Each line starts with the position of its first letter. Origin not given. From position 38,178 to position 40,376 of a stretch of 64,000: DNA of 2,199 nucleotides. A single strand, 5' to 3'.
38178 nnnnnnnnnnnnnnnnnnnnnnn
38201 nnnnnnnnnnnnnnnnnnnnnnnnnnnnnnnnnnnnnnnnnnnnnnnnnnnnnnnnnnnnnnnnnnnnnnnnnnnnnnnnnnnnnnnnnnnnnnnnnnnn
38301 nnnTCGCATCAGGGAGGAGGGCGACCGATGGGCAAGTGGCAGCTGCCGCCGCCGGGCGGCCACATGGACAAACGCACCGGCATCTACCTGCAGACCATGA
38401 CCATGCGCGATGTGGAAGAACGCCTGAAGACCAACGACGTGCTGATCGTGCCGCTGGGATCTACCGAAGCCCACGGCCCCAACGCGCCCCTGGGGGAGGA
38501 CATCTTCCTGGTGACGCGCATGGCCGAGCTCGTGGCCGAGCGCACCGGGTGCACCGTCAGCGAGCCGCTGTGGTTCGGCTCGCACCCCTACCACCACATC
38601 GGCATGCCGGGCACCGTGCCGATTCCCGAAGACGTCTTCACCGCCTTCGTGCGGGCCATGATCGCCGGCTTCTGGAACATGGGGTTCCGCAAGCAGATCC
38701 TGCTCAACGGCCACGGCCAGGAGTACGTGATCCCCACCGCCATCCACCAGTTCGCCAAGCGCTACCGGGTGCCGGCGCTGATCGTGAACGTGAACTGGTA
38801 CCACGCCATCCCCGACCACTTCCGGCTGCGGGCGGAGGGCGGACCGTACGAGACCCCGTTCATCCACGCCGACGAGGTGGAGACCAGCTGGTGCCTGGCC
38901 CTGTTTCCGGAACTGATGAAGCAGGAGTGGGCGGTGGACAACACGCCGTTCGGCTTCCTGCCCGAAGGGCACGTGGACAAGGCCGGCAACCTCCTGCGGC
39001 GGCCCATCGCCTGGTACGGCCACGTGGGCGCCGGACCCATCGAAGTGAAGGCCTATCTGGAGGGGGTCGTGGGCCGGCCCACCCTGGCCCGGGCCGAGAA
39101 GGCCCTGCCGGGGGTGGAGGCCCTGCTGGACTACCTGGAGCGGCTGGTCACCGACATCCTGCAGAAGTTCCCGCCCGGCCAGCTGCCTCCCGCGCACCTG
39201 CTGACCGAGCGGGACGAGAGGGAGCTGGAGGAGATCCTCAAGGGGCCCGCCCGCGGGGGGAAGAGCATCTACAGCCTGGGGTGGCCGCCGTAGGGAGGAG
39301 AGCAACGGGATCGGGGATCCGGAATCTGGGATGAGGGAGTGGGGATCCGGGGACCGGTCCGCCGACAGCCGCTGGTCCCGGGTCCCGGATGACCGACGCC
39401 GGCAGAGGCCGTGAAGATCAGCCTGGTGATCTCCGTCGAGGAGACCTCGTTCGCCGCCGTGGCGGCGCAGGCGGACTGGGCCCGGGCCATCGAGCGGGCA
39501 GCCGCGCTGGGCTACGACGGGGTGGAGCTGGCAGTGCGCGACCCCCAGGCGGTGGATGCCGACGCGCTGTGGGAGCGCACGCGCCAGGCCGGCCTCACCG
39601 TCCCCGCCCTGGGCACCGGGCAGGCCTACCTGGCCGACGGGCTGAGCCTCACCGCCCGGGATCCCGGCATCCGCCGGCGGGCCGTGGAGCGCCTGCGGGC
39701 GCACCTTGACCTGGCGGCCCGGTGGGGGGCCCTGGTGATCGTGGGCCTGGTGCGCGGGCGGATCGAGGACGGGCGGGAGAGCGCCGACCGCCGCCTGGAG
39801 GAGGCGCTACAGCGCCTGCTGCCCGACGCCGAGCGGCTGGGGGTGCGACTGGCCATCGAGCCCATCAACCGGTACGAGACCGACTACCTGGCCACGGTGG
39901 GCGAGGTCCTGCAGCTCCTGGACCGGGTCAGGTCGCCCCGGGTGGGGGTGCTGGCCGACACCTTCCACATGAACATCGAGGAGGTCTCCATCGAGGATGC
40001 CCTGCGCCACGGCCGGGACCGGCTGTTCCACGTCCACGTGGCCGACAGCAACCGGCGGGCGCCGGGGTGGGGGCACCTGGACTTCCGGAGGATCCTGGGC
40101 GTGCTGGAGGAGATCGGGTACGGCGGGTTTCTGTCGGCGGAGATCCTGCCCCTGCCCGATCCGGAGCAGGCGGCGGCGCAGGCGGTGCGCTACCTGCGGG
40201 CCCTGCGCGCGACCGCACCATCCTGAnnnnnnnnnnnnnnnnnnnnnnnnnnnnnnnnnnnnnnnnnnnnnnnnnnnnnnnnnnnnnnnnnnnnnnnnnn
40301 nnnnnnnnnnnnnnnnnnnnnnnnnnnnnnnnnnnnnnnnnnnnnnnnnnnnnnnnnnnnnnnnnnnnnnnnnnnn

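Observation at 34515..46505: Duplicated FbpABC-type transporters interleaved with a creatininase-family amidohydrolase, TIM-barrel isomerases, a class-I aldolase and hydroxypyruvate isomerase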

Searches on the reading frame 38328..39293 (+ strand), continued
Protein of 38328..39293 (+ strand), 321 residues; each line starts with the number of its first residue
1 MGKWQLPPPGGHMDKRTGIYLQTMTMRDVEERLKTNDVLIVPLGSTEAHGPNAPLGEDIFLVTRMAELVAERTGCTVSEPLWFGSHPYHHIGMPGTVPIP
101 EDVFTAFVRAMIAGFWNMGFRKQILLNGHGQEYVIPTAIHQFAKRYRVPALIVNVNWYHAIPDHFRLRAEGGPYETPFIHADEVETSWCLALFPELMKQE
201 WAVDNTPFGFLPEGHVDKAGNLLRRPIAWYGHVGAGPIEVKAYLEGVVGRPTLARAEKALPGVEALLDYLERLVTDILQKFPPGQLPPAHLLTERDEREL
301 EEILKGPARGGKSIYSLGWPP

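Call 75: search_protein_families(library=pfam, proteins=[L044:4494-5336:-, L044:5333-6820:-, L044:6827-7591:-, L044:11013-11945:+, L044:12005-12967:+, L044:12886-13713:+, L044:13710-14555:+, L044:14564-15565:+, L044:18375-19178:+], max_evalue=0.00001)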
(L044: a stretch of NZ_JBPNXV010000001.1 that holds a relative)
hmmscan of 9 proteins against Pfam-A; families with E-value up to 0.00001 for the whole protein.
L044:4494-5336:- (280 aa): 3 families
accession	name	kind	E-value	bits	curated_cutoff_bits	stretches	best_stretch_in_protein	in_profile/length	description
PF13561.12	adh_short_C2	-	4.5e-42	144.7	27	1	30-275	8-236/236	Enoyl-(Acyl carrier protein) reductase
PF00106.31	adh_short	-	6.6e-40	137.1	26.6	1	19-218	1-190/195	short chain dehydrogenase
PF08659.16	KR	-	3.9e-06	27.3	22.6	1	21-187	3-162/180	KR domain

L044:5333-6820:- (495 aa): 1 family
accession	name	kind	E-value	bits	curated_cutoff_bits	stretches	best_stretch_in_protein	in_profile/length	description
PF16257.11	UxaE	-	7.2e-191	635.4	27.1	1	26-493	1-475/475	tagaturonate epimerase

L044:6827-7591:- (254 aa): 3 families
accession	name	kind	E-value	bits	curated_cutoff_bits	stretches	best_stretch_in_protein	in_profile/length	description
PF00455.28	DeoRC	-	6.8e-49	166.3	31.8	1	76-234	3-160/160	DeoR C terminal sensor domain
PF08220.18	HTH_DeoR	-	3.2e-18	65.7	21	1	6-60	1-55/57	DeoR-like helix-turn-helix domain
PF08279.18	HTH_11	-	2.5e-09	37.3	25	1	6-50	1-46/55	HTH domain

L044:11013-11945:+ (310 aa): 2 families
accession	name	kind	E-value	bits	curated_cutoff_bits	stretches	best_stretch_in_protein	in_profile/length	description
PF13407.12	Peripla_BP_4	-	1.2e-44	153.3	35.1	1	30-274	8-252/258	Periplasmic binding protein domain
PF00532.27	Peripla_BP_1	-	8.3e-07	29.2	22.2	1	31-223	12-200/281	Periplasmic binding proteins and sugar binding domain of LacI family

L044:12005-12967:+ (320 aa): 1 family
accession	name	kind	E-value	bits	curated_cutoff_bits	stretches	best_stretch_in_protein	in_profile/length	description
PF02653.21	BPD_transp_2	-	2.4e-45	155.2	26.8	1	42-307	2-268/269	Branched-chain amino acid transport system / permease component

L044:12886-13713:+ (275 aa): 2 families
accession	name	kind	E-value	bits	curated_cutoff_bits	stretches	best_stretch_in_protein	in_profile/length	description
PF00005.33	ABC_tran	-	2.9e-30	106.1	25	1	47-201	1-137/137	ABC transporter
PF13304.12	AAA_21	-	2.9e-10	41.1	27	0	173-233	238-301/304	AAA domain, putative AbiEii toxin, Type IV TA system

L044:13710-14555:+ (281 aa): 1 family
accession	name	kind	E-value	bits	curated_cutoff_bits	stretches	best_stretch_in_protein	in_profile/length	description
PF00294.29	PfkB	-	6.1e-07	29.5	25.8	1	16-278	19-295/302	pfkB family carbohydrate kinase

L044:14564-15565:+ (333 aa): 4 families
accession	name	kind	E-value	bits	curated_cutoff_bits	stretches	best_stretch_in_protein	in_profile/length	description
PF13343.11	SBP_bac_6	-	3.2e-31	109.1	24.6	1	90-311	24-241/245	Bacterial extracellular solute-binding protein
PF13416.11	SBP_bac_8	-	2.5e-28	100.1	27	1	41-293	2-266/279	Bacterial extracellular solute-binding protein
PF01547.30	SBP_bac_1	-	6.1e-25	89.3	26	1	38-277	10-306/307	Bacterial extracellular solute-binding protein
PF13531.11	SBP_bac_11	-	1.8e-21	77.4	25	1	42-282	17-223/227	Bacterial extracellular solute-binding protein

L044:18375-19178:+ (267 aa): 3 families
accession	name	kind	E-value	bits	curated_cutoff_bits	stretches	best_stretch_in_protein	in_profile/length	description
PF08282.18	Hydrolase_3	-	1.8e-55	188.9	20.9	1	4-246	1-243/255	haloacid dehalogenase-like hydrolase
PF05116.19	S6PP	-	9.3e-20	71.7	20.3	2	171-239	146-215/247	Sucrose-6F-phosphate phosphohydrolase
PF00702.32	Hydrolase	-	9.5e-07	29.8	26.4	0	187-226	156-191/191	haloacid dehalogenase-like hydrolase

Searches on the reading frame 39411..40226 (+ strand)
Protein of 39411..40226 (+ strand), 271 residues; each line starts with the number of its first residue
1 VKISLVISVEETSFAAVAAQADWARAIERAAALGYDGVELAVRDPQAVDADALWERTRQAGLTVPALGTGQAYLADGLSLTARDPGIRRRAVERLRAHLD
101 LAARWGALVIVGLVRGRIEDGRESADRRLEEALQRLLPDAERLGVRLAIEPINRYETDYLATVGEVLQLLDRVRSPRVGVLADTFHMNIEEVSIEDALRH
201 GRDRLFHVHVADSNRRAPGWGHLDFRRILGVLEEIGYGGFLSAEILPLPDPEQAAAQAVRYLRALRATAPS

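Call 7: search_protein_families(library=pfam, proteins=[window:39411-40226:+])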
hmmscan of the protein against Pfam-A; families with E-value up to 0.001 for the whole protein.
window:39411-40226:+ (271 aa): 1 family
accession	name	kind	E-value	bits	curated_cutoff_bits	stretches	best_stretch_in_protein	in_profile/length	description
PF01261.30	AP_endonuc_2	-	1.9e-47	162.5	31.1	1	27-264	1-248/249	Xylose isomerase-like TIM barrel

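Call 8: search_protein_families(library=ncbifam, proteins=[window:39411-40226:+])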
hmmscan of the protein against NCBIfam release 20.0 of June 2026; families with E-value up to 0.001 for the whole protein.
window:39411-40226:+ (271 aa): 12 families
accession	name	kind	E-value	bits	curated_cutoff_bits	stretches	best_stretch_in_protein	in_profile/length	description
NF041099.2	keto_glucon_epim_IolO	equivalog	1.5e-98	329.4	300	1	1-265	1-267/269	5-keto-L-gluconate epimerase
NF051856.1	PsicseEpim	equivalog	3.9e-32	112.2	300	1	20-243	15-243/287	D-psicose 3-epimerase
TIGR03234.1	OH-pyruv-isom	equivalog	4.1e-22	78.7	353.45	1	25-253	18-248/254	hydroxypyruvate isomerase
NF007360.0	PRK09856.1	equivalog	7.4e-16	58.5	305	1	25-265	17-270/276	fructoselysine 3-epimerase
NF043033.1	OxoTetrIsom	equivalog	3.6e-15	56.4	325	1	23-249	17-241/251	2-oxo-tetronate isomerase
NF009688.0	PRK13209.1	subfamily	9.8e-12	44.4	317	1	16-246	16-255/286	L-ribulose-5-phosphate 3-epimerase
NF007444.0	PRK09997.1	equivalog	5.7e-11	42.4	465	1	20-252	14-248/258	hydroxypyruvate isomerase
NF009689.0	PRK13210.1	subfamily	7.3e-10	38.5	200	1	16-247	12-258/286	L-ribulose-5-phosphate 3-epimerase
TIGR00542.1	hxl6Piso_put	equivalog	2.4e-08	33.6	272.15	1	16-244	11-248/279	L-ribulose-5-phosphate 3-epimerase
TIGR02631.1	xylA_Arthro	equivalog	3e-07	29.8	447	1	58-214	74-248/382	xylose isomerase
TIGR04379.1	myo_inos_iolE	equivalog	8.3e-07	28.8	290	0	159-213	158-212/290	myo-inosose-2 dehydratase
NF007441.0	PRK09989.1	equivalog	3e-05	23.9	412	1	30-247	24-243/258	HPr family phosphocarrier protein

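Call 90: search_solved_structures(query=window:39411-40226:+, max_evalue=1e-8)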
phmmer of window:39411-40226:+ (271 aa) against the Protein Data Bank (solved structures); distinct sequences matched with E-value up to 1e-8: 29.
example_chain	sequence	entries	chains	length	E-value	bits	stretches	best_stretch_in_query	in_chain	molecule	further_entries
2zvr_A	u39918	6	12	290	1e-74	254.3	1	1-263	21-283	Uncharacterized protein TM_0416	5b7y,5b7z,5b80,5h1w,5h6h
7cj4_A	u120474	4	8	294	5.6e-26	94.6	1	22-245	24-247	Epimerase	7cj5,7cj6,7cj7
7cj8_A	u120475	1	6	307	6.4e-26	94.4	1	22-245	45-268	Epimerase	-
3vyl_A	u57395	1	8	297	9.2e-26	93.9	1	11-245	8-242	L-ribulose 3-epimerase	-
7cj9_A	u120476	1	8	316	2.5e-25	92.5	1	22-245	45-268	Epimerase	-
5zfs_A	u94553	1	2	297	7.6e-24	87.6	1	26-241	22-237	D-allulose-3-epimerase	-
8yeb_A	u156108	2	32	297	7.6e-24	87.6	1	26-241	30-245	Ketose 3-epimerase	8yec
7x7w_A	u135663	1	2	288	2.6e-23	85.9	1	20-242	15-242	D-PSICOSE 3-EPIMERASE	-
4xsl_A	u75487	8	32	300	5.6e-23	84.8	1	21-244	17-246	D-tagatose 3-epimerase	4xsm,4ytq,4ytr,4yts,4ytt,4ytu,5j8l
2ou4_A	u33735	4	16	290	6.5e-23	84.6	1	21-244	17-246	D-tagatose 3-epimerase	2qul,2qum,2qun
4q7i_A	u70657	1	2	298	1.6e-22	83.3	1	21-244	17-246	D-tagatose 3-epimerase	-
4pgl_A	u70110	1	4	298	1.7e-22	83.2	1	21-244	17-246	D-tagatose 3-epimerase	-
7erm_A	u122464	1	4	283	1e-21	80.6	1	25-256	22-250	D-tagatose 3-epimerase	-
7ern_A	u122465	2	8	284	1e-21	80.6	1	25-256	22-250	D-tagatose 3-epimerase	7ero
7dz5_A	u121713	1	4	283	1.8e-21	79.8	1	26-258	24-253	D-tagatose 3-epimerase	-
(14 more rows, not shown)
